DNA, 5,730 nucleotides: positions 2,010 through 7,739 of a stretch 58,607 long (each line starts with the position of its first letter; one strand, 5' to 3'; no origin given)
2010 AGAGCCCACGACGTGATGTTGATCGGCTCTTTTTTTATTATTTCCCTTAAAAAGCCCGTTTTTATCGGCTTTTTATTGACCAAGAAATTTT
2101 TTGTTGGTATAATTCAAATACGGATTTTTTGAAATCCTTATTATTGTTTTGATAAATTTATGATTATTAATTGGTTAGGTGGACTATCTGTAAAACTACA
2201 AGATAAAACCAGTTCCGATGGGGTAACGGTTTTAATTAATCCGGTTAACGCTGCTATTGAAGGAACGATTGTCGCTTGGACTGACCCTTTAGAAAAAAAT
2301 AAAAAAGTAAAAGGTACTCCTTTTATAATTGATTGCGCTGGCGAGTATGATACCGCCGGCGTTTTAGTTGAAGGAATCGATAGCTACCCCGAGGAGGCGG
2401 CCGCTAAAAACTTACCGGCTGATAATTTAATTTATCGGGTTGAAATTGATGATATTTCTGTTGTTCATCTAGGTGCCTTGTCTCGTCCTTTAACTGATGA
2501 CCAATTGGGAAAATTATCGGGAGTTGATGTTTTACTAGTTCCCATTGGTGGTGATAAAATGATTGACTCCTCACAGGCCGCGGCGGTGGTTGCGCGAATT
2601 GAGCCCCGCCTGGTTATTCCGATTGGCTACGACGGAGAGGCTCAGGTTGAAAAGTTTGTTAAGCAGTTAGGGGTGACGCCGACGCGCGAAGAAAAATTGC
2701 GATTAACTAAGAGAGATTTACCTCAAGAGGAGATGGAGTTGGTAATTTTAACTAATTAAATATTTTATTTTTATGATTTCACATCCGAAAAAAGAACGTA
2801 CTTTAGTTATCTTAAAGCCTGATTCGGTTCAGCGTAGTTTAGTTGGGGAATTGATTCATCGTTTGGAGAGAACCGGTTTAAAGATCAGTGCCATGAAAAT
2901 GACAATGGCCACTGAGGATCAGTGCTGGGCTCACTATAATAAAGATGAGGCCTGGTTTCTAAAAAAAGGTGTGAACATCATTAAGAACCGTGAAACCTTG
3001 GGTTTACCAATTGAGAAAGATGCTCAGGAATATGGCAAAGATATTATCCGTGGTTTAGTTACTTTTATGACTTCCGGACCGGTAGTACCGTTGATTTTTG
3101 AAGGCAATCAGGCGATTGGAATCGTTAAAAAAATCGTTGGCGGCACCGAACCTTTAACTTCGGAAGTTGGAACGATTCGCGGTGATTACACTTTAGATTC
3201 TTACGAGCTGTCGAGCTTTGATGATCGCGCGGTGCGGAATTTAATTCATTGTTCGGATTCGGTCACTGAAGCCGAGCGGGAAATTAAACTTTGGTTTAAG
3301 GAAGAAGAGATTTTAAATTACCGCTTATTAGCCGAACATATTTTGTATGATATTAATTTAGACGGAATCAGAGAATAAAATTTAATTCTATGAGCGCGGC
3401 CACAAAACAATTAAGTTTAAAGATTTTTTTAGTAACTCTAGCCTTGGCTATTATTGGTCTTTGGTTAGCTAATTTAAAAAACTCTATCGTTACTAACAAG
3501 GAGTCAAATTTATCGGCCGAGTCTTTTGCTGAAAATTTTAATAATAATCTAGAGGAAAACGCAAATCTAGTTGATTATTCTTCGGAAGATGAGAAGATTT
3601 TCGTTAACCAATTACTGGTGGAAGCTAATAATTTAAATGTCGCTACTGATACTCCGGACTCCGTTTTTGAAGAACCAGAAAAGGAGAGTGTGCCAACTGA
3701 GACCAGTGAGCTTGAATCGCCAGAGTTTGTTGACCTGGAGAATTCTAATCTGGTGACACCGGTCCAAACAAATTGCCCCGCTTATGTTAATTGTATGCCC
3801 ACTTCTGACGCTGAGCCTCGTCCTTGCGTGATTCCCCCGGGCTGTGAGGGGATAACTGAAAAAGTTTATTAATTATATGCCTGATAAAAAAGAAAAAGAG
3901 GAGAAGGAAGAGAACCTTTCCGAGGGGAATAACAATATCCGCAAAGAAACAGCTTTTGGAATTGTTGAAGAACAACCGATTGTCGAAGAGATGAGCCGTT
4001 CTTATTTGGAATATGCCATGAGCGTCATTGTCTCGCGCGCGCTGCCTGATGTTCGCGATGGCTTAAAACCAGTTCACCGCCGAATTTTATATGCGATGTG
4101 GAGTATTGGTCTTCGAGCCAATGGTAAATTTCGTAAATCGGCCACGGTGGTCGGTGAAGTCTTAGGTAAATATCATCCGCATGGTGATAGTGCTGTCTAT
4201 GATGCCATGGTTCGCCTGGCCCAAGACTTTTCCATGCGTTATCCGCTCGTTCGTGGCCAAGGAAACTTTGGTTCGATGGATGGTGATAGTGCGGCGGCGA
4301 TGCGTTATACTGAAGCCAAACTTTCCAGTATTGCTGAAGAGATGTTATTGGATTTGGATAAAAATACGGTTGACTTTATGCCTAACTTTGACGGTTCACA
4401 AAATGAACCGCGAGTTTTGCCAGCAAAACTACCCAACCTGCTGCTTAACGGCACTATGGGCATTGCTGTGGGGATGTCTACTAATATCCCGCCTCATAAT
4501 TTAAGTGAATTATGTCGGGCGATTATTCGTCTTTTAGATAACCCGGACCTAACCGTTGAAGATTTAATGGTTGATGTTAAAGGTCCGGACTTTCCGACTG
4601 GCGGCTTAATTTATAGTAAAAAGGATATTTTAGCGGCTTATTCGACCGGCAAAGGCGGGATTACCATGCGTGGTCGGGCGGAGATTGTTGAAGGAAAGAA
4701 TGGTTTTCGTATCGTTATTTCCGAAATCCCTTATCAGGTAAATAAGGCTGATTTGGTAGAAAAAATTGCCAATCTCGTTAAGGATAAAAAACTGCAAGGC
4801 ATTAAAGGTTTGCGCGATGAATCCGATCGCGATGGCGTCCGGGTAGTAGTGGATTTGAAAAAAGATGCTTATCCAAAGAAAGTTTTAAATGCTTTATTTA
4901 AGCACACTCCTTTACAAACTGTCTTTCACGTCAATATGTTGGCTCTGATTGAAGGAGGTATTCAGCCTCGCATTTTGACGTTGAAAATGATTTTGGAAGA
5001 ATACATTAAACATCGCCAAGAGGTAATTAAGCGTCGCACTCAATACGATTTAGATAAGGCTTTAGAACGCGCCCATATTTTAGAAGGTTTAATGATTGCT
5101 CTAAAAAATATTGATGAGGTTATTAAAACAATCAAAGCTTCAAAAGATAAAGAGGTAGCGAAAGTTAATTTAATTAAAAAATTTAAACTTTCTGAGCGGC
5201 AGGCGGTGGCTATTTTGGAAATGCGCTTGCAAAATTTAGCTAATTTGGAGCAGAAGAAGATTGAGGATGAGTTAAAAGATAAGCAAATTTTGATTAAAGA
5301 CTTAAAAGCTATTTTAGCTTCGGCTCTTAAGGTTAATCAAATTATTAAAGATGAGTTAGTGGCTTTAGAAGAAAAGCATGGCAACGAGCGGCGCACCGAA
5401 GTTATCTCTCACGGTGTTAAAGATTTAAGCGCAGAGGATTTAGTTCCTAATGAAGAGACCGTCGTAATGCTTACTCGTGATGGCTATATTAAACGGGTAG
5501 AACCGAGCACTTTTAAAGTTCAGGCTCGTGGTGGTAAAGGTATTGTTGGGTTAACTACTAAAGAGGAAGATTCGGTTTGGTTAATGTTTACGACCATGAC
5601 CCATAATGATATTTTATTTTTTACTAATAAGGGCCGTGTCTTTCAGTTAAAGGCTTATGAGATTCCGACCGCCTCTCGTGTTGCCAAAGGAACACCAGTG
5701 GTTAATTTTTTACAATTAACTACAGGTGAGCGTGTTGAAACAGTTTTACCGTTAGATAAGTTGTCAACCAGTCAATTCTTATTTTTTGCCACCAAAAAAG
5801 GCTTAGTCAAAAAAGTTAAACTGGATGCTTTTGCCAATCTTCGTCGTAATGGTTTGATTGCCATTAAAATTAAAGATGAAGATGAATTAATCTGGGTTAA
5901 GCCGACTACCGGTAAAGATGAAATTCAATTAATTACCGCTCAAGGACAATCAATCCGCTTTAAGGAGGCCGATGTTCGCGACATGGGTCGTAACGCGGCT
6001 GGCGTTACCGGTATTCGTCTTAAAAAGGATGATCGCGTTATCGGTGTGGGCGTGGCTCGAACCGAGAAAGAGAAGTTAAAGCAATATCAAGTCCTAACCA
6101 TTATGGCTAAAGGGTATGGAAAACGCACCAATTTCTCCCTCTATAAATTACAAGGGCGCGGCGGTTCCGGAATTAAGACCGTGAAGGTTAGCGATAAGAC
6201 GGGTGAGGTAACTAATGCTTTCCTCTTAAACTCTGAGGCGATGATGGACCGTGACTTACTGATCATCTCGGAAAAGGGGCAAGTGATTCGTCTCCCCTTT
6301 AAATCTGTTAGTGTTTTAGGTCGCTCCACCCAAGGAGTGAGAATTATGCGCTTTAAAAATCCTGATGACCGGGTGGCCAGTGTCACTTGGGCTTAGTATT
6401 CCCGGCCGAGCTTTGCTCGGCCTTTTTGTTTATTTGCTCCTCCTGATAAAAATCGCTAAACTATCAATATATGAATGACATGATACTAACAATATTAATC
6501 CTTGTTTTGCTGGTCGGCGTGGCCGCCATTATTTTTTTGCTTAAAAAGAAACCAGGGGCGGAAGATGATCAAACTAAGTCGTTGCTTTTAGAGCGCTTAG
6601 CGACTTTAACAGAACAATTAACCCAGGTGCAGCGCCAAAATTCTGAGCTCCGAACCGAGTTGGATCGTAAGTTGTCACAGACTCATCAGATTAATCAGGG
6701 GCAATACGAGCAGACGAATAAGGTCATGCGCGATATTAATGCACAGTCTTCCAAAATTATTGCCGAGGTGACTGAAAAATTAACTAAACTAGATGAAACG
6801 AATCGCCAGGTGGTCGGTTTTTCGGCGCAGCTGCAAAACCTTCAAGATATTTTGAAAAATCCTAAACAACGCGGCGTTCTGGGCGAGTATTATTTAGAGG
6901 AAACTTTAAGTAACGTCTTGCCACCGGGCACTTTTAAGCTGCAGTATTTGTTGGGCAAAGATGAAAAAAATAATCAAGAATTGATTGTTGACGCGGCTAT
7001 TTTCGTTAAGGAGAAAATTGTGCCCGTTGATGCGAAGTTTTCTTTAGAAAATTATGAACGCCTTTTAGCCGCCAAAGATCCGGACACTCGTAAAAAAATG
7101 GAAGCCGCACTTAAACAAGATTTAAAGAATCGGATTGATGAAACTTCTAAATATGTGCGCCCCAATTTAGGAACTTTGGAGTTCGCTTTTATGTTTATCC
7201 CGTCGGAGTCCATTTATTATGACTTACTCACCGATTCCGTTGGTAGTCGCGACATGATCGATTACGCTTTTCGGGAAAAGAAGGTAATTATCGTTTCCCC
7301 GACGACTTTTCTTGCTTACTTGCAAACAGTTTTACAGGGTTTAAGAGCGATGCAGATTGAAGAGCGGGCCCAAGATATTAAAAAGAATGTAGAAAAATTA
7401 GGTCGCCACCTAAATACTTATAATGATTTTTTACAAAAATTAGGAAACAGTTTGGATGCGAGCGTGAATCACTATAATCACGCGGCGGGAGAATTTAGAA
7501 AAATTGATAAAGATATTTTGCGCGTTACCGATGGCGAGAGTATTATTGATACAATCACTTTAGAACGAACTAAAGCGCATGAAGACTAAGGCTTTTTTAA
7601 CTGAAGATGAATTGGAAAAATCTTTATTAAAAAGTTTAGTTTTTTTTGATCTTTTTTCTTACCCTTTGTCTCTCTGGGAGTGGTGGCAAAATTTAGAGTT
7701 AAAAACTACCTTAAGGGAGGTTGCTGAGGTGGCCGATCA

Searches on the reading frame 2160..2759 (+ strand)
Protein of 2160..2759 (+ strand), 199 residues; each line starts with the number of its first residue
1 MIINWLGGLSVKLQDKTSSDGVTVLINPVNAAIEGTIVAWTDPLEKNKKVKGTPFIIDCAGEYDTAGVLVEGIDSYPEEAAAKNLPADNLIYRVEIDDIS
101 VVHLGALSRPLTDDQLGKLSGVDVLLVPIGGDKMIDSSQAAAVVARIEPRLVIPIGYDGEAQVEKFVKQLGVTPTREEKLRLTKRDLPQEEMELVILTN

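Call 10: search_protein_families(library=pfam, proteins=[window:2160-2759:+], max_evalue=0.001)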
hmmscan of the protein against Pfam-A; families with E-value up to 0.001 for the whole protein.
window:2160-2759:+ (199 aa): 2 families
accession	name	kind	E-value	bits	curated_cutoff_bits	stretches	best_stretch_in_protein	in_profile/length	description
PF13483.12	Lactamase_B_3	-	3.5e-24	86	24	1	3-155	2-159/160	Beta-lactamase superfamily domain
PF12706.13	Lactamase_B_2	-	0.00051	20.1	27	1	83-156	119-199/200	Beta-lactamase superfamily domain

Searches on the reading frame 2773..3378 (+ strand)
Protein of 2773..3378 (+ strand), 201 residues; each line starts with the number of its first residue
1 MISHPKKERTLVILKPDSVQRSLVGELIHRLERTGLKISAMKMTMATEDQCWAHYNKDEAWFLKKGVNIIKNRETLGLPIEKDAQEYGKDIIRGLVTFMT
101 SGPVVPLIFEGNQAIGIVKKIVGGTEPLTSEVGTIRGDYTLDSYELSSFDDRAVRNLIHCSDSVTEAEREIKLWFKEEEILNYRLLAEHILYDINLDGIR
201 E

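Call 10: search_protein_families(library=pfam, proteins=[window:2773-3378:+], max_evalue=0.001)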
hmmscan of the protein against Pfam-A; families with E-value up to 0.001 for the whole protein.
window:2773-3378:+ (201 aa): 1 family
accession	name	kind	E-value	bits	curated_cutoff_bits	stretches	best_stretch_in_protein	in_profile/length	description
PF00334.24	NDK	-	1e-39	136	27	2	86-180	51-135/135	Nucleoside diphosphate kinase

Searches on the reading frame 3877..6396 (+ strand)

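Call 10: search_protein_families(library=pfam, proteins=[window:3877-6396:+], max_evalue=0.001)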
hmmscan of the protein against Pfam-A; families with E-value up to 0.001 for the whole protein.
window:3877-6396:+ (839 aa): 2 families
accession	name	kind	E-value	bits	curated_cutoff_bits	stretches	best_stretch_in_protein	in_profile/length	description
PF00521.26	DNA_topoisoIV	-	4.3e-167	556.8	31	1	54-494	1-431/432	DNA gyrase/topoisomerase IV, subunit A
PF03989.18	DNA_gyraseA_C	-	3.8e-68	225.1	27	6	685-726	5-46/48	DNA gyrase C-terminal domain, beta-propeller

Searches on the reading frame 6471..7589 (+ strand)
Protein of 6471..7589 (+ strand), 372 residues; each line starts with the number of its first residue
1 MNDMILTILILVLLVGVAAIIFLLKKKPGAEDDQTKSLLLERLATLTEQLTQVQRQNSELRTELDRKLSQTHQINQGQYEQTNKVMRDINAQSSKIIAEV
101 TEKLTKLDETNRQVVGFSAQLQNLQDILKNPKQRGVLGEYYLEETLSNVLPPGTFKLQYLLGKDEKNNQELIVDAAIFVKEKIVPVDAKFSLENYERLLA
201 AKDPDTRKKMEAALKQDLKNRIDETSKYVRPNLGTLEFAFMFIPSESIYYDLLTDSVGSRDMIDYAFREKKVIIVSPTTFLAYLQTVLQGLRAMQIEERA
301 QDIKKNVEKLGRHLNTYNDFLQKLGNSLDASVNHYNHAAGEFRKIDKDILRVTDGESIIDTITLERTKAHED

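Call 10: search_protein_families(library=pfam, proteins=[window:6471-7589:+], max_evalue=0.001)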
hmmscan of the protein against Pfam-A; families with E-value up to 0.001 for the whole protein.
window:6471-7589:+ (372 aa): 1 family
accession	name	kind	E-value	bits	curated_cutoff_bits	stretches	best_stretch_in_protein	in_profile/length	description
PF02646.22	RmuC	-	4.3e-53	180.8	26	1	67-343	2-271/291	RmuC family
